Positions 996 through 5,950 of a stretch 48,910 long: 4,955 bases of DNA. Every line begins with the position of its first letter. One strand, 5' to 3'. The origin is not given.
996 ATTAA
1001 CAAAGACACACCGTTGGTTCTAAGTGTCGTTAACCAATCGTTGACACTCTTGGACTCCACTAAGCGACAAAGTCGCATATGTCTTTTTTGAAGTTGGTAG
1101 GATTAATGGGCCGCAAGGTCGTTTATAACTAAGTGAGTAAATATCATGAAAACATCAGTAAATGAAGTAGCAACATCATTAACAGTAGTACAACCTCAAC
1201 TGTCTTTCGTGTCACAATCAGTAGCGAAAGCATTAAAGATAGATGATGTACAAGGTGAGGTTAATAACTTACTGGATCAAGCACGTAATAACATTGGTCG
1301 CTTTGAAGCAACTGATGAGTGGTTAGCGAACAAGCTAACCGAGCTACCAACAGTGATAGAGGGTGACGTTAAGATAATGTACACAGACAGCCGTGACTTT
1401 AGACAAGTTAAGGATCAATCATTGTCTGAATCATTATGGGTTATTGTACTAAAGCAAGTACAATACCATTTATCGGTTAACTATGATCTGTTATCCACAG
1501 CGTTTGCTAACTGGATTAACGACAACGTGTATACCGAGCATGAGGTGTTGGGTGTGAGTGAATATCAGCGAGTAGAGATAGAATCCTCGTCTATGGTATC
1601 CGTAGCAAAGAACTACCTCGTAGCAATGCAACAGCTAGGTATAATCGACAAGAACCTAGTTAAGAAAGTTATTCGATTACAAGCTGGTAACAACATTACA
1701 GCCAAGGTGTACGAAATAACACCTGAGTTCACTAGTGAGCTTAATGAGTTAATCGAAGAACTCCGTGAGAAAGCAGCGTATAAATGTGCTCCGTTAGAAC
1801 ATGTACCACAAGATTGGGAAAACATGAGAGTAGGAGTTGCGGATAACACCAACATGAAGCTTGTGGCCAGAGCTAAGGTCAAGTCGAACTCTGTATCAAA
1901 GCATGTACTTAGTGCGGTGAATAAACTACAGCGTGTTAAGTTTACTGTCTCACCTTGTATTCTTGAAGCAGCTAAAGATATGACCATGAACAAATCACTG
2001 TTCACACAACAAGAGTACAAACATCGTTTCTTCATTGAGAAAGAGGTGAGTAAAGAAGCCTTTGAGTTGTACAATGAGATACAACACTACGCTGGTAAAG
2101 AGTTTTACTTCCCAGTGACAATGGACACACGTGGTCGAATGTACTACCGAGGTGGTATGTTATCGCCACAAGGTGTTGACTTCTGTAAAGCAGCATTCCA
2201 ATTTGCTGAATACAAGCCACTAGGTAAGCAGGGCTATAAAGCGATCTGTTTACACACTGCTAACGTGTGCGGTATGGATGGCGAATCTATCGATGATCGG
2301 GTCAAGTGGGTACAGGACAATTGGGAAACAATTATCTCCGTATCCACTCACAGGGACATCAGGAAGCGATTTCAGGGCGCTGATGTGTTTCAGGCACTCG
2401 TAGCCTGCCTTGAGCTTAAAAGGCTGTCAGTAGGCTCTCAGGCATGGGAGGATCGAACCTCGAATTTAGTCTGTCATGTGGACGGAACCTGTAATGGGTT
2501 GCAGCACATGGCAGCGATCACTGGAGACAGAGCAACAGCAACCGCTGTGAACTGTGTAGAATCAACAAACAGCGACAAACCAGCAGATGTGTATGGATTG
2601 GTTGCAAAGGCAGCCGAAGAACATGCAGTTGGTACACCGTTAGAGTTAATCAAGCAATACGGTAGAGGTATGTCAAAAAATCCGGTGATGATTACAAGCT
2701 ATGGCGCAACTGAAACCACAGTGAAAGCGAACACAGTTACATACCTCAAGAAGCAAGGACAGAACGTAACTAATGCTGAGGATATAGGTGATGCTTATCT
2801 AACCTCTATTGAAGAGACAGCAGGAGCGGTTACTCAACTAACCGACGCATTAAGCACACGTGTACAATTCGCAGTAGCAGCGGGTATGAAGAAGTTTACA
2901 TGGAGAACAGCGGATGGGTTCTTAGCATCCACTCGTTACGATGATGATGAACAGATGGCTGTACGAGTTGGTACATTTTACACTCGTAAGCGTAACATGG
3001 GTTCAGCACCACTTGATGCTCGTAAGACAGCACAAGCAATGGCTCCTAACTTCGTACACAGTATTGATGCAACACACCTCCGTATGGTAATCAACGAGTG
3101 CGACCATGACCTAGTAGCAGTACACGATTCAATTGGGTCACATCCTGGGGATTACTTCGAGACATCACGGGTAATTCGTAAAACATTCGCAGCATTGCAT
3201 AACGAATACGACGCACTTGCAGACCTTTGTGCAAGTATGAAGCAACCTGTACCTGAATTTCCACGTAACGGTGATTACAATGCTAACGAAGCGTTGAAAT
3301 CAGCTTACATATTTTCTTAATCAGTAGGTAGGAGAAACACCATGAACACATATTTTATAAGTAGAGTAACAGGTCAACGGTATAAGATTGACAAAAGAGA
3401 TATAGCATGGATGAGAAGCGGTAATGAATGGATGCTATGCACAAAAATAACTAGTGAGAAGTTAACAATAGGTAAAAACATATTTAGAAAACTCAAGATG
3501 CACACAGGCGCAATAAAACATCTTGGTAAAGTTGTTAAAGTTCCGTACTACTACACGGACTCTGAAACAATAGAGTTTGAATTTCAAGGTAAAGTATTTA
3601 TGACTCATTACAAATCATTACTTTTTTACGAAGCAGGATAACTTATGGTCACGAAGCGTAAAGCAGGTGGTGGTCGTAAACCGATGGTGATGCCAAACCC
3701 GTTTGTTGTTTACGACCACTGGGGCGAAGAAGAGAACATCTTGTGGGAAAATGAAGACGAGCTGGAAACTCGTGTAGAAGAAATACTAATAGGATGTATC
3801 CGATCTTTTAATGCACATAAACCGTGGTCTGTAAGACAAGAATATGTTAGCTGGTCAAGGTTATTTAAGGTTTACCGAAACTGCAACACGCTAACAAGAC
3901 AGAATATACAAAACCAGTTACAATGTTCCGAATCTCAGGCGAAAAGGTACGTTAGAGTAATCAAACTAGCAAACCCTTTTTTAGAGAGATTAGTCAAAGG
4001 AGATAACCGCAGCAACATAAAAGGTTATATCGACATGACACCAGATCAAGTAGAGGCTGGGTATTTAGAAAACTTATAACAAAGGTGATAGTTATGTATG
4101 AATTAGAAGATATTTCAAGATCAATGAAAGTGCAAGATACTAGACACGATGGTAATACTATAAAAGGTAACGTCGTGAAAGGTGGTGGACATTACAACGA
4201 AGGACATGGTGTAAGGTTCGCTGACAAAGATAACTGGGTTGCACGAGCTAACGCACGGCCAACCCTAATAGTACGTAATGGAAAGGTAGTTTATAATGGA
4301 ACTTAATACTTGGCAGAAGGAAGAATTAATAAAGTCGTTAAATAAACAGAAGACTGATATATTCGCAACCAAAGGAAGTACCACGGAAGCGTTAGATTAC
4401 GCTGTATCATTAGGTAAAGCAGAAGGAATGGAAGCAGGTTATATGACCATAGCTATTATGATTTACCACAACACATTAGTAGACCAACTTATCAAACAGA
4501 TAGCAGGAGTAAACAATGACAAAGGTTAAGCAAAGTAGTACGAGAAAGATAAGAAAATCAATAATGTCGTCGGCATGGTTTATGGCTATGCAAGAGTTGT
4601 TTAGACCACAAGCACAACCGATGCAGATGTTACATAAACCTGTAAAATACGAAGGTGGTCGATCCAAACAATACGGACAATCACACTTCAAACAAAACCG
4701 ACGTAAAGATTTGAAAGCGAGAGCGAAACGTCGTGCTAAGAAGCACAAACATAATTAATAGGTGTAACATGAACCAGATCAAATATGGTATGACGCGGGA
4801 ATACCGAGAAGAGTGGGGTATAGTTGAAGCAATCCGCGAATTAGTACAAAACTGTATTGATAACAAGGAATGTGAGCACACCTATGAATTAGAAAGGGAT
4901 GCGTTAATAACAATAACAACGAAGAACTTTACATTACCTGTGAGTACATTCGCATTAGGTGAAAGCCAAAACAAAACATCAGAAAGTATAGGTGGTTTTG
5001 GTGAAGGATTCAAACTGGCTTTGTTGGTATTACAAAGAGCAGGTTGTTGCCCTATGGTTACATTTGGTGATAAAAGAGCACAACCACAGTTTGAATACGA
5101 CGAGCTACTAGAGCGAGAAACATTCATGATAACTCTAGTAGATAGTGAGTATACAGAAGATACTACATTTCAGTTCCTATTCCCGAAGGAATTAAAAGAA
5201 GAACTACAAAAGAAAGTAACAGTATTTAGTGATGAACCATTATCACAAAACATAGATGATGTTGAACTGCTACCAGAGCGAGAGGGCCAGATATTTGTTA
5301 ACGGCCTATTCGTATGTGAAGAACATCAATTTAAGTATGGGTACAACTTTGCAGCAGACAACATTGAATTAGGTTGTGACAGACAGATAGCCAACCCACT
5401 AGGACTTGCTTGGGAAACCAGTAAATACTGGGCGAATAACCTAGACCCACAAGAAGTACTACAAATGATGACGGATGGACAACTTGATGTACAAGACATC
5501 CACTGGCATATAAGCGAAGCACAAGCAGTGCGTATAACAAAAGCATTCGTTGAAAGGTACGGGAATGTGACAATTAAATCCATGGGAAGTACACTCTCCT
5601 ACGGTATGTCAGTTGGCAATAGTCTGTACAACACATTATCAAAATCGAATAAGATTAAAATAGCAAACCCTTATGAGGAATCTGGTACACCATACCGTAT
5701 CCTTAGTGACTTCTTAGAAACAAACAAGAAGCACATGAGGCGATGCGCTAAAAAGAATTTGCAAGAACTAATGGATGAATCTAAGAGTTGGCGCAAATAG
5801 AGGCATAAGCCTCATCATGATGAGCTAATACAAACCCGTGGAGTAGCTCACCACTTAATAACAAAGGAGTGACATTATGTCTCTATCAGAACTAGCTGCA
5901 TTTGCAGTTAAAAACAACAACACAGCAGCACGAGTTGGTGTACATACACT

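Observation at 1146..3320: A second, divergent T7-type RNA polymerase in the early region suggests a two-polymerase transcription cascade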

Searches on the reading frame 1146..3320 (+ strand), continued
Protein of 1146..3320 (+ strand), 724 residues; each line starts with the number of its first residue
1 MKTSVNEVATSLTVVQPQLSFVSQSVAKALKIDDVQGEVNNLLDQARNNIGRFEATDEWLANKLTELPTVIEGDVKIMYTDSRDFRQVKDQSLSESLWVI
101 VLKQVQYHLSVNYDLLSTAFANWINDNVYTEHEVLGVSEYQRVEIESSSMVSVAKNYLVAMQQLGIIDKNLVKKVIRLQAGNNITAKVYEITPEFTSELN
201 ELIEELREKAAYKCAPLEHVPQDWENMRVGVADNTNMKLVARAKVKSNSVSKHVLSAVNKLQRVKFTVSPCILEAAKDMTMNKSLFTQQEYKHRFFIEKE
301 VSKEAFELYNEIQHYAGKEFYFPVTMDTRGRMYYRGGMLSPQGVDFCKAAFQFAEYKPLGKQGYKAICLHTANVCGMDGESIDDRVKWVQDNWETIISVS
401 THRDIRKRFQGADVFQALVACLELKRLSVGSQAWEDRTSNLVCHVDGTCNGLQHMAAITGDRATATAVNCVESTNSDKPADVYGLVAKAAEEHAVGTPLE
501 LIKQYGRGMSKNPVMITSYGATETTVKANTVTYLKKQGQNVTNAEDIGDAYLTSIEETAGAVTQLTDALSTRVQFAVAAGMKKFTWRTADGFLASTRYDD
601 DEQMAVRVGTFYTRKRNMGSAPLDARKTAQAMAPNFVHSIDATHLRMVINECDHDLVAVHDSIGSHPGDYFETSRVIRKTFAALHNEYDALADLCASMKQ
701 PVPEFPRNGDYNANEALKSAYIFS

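Call 83: find_encoding_contigs(protein=P0006, flank=10000, max_places=1)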
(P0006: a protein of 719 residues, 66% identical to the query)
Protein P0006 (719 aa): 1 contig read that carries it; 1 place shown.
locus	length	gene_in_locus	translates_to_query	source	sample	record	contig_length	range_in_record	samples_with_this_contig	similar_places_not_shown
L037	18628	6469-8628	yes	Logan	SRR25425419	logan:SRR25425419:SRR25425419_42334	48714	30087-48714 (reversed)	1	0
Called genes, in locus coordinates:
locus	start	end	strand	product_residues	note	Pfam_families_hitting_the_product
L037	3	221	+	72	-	?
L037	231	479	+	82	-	-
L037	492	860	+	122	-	-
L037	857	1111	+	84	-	-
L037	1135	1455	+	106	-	PF11123:DNA_Packaging_2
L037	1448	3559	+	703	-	PF22530:Terminase-T7_RNaseH-like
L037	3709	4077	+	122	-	-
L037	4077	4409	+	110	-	-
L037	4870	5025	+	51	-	-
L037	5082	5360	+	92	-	-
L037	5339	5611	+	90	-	-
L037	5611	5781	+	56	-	-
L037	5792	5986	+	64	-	-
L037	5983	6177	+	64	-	-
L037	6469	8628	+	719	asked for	PF00940:RNA_pol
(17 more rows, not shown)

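Call 84: find_encoding_contigs(protein=P0007, flank=10000, max_places=1)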
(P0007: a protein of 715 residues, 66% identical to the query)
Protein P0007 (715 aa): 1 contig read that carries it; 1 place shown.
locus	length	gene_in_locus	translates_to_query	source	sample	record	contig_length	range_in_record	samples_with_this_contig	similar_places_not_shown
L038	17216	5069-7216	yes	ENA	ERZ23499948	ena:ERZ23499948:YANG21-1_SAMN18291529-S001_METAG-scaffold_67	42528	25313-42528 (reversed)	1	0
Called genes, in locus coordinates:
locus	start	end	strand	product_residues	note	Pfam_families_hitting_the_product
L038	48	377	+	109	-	-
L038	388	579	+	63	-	-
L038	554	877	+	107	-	PF11123:DNA_Packaging_2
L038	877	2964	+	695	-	PF22530:Terminase-T7_RNaseH-like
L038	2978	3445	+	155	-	-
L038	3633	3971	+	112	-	-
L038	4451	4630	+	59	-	-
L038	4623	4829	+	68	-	-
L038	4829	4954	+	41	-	-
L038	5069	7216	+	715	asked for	PF00940:RNA_pol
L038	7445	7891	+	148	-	-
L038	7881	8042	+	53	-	-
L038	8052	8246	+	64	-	-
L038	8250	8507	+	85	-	-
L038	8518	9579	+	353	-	-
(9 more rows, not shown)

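Call 103: search_protein_families(library=padloc, proteins=[window:1146-3317:+], max_evalue=0.01)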
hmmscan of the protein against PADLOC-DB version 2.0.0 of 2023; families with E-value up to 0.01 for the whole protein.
window:1146-3317:+ (724 aa): 0 families

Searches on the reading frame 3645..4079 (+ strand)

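Call 66: search_protein_families(library=phrogs, proteins=[window:3645-4079:+], max_evalue=0.01)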
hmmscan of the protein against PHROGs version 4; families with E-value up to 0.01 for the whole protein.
window:3645-4079:+ (144 aa): 1 family
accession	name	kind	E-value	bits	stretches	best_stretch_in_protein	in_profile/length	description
phrog_3360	-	unknown function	9.5e-08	33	1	4-119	31-139/162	-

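Call 67: search_protein_families(library=pfam, proteins=[window:3645-4079:+], max_evalue=0.01)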
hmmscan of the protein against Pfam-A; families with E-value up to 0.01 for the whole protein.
window:3645-4079:+ (144 aa): 0 families

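Call 103: search_protein_families(library=padloc, proteins=[window:3645-4076:+], max_evalue=0.01)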
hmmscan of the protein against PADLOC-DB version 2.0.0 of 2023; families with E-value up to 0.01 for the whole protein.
window:3645-4076:+ (144 aa): 1 family
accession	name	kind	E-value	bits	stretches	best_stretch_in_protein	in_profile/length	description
PDLC00331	PtuB1|PtuB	-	0.0099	13.5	0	65-111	61-106/222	Unknown function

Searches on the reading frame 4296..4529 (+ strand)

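Call 66: search_protein_families(library=phrogs, proteins=[window:4296-4529:+], max_evalue=0.01)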
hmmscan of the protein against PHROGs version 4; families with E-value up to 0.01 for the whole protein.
window:4296-4529:+ (77 aa): 1 family
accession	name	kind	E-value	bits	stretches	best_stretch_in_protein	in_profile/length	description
phrog_8112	-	unknown function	0.00087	20.1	1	21-64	12-53/61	-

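Call 67: search_protein_families(library=pfam, proteins=[window:4296-4529:+], max_evalue=0.01)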
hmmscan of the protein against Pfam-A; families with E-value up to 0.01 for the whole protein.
window:4296-4529:+ (77 aa): 1 family
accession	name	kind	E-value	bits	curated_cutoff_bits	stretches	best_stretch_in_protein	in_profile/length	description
PF20749.2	DUF6833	-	0.00094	19.3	26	1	22-63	14-53/57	Domain of unknown function (DUF6833)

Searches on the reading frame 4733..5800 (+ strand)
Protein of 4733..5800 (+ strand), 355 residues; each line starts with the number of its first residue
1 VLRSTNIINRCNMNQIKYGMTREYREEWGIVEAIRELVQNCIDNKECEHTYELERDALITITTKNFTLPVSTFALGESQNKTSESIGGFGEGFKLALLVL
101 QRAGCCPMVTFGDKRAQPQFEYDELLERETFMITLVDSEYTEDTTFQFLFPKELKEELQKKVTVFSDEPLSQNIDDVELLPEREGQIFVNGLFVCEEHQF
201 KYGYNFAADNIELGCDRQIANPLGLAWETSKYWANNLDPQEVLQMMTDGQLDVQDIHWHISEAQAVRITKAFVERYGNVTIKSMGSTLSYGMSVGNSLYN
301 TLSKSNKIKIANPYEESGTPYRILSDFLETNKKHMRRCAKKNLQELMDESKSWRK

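Call 66: search_protein_families(library=phrogs, proteins=[window:4733-5800:+], max_evalue=0.01)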
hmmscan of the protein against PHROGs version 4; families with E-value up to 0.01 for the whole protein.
window:4733-5800:+ (355 aa): 2 families
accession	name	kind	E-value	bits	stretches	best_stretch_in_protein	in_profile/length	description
phrog_6077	-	unknown function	7e-80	269.9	1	13-354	1-364/366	-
phrog_8203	-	unknown function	6.3e-10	39.5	1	6-47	73-114/394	-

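Call 67: search_protein_families(library=pfam, proteins=[window:4733-5800:+], max_evalue=0.01)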
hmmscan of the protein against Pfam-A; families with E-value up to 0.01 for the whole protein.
window:4733-5800:+ (355 aa): 1 family
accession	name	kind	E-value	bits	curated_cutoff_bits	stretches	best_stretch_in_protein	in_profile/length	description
PF09186.17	DUF1949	-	0.00064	20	23.7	1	131-163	18-50/56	Domain of unknown function (DUF1949)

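Call 103: search_protein_families(library=padloc, proteins=[window:4733-5797:+], max_evalue=0.01)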
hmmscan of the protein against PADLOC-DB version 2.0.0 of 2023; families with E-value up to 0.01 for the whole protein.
window:4733-5797:+ (355 aa): 0 families
